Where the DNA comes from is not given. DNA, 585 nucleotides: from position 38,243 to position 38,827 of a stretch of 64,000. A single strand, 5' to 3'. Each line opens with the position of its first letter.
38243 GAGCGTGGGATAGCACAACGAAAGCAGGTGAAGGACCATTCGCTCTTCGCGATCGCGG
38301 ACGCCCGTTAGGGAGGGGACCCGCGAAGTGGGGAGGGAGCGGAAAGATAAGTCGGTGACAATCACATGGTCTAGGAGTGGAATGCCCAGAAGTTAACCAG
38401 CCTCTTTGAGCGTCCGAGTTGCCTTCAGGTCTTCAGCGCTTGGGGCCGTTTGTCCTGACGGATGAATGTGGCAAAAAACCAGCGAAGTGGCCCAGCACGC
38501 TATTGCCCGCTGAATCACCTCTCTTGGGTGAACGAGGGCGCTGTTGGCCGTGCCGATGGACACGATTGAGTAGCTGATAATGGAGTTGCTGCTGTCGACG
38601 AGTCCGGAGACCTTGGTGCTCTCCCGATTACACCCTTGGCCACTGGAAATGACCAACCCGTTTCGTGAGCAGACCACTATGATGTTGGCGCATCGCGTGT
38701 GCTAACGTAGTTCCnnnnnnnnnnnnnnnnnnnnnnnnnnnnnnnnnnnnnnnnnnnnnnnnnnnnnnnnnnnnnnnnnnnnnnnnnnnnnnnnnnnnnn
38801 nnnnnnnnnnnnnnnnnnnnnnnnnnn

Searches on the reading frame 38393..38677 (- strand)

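Call 40: search_protein_families(library=pfam, proteins=[window:38393-38677:-], max_evalue=0.001)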
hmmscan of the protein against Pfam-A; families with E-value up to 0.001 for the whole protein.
window:38393-38677:- (94 aa): 1 family
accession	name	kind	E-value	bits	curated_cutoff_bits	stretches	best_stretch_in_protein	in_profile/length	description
PF04002.20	RadC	-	2.6e-22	79.4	22.1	1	26-94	27-95/121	RadC-like JAB domain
